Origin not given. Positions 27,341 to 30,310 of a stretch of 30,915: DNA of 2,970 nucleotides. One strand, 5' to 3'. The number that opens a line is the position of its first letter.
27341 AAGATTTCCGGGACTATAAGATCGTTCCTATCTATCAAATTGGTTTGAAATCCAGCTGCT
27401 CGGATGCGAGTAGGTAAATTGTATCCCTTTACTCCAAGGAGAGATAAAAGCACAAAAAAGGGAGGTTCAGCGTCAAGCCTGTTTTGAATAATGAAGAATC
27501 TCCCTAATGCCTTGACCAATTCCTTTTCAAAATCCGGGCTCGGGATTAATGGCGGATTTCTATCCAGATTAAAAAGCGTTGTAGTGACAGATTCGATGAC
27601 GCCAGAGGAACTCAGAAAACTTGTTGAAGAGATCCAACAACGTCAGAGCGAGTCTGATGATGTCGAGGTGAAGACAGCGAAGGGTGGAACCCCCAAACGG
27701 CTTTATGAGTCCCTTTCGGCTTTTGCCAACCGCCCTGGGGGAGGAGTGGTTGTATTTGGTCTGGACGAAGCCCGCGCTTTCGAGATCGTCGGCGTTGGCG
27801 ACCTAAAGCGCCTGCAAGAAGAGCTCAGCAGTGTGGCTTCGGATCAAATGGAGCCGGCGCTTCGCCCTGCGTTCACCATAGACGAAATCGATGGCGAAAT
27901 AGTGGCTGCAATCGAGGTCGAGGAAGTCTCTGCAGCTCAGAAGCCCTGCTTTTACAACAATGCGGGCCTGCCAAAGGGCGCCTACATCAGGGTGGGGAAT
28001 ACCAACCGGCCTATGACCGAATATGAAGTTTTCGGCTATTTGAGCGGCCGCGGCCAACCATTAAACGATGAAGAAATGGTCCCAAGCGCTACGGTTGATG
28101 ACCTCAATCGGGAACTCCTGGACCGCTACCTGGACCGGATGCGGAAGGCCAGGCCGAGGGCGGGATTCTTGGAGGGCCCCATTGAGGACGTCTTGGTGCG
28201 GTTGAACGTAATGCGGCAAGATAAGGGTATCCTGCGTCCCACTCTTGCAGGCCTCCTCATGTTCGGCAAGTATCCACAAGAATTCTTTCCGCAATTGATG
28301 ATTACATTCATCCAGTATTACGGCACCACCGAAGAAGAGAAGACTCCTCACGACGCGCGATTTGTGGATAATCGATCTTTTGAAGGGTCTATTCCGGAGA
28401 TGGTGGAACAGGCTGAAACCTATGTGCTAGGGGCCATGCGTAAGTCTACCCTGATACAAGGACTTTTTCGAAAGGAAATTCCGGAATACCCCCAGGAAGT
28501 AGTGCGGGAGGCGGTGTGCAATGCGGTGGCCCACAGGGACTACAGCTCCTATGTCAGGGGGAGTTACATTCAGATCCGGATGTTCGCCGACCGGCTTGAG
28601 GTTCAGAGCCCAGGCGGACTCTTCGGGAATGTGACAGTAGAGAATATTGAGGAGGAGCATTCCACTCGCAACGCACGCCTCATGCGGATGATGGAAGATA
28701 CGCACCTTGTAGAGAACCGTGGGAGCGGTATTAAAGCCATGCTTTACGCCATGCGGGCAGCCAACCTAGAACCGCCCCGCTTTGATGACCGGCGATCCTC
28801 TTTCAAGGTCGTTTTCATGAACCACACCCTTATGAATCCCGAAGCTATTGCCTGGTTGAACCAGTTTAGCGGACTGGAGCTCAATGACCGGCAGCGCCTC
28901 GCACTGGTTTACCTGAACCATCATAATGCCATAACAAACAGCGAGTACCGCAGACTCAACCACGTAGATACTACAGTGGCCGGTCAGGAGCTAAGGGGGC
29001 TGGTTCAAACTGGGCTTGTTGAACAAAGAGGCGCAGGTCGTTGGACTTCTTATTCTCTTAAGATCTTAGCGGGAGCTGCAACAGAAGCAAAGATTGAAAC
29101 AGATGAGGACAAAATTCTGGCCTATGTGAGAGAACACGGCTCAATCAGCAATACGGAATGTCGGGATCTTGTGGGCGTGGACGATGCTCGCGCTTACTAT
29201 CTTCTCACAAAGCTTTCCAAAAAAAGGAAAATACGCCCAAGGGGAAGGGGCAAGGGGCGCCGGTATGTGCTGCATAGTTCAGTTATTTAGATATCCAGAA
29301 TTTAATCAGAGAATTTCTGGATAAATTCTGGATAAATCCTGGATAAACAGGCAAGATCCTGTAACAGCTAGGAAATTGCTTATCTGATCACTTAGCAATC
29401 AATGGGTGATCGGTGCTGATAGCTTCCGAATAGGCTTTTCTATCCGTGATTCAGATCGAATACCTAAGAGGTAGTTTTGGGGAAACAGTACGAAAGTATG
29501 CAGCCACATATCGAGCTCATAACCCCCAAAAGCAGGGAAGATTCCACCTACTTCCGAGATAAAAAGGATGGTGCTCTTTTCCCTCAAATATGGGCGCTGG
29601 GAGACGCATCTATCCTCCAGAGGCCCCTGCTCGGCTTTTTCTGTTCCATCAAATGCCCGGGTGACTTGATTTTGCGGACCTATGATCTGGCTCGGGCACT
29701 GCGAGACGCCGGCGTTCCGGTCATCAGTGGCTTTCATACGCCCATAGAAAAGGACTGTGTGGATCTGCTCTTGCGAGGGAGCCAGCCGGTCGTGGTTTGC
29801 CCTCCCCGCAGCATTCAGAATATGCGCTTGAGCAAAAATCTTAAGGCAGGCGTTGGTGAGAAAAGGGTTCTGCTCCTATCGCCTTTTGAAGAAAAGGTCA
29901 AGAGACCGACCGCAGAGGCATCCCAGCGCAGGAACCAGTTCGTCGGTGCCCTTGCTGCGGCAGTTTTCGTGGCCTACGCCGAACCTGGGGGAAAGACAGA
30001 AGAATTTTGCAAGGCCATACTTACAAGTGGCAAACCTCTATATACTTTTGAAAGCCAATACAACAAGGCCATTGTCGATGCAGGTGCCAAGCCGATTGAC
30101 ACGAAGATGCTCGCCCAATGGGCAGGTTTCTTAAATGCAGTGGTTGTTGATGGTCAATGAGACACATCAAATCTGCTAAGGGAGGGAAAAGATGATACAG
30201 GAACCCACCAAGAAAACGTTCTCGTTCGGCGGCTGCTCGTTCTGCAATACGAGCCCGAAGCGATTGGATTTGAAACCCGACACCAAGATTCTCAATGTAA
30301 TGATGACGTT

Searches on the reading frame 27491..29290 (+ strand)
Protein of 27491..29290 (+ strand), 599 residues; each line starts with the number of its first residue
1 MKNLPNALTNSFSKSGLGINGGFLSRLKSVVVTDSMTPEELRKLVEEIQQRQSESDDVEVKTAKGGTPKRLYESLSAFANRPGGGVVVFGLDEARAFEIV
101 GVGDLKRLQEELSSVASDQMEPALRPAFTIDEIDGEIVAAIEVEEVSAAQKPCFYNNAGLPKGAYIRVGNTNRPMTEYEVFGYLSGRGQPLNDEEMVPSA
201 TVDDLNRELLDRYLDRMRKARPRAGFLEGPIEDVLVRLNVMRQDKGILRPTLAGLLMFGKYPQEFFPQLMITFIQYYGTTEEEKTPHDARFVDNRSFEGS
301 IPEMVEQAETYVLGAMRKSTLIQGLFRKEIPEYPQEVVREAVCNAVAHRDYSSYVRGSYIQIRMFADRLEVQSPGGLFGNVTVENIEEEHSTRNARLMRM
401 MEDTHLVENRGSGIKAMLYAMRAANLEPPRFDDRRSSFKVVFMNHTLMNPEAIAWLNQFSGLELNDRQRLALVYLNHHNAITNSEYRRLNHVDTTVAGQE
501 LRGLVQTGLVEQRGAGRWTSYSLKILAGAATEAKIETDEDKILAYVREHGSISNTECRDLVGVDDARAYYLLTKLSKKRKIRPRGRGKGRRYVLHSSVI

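Call 15: search_protein_families(library=pfam, proteins=[window:27491-29290:+], max_evalue=0.01)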
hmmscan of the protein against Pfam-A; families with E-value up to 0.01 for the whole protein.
window:27491-29290:+ (599 aa): 3 families
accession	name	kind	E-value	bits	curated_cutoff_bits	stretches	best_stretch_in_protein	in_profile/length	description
PF13749.12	HATPase_c_4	-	4.9e-27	94.2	26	1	357-442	1-89/89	Putative ATP-dependent DNA helicase recG C-terminal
PF04326.19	SLFN_AlbA_2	-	1.3e-17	64.8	25.3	1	54-176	1-118/118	Schlafen, AlbA_2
PF22168.2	DIP2311-like_C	-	8e-05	23.3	27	0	543-595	11-63/63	Transcriptional regulator DIP2311-like, C-terminal domain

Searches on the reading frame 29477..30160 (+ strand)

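Call 15: search_protein_families(library=pfam, proteins=[window:29477-30160:+], max_evalue=0.01)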
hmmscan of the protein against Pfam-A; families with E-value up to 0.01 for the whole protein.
window:29477-30160:+ (227 aa): 1 family
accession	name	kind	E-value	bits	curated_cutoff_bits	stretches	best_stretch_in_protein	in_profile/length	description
PF02481.21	DNA_processg_A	-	4.7e-07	29.6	29.6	1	36-174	29-170/212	DNA recombination-mediator protein A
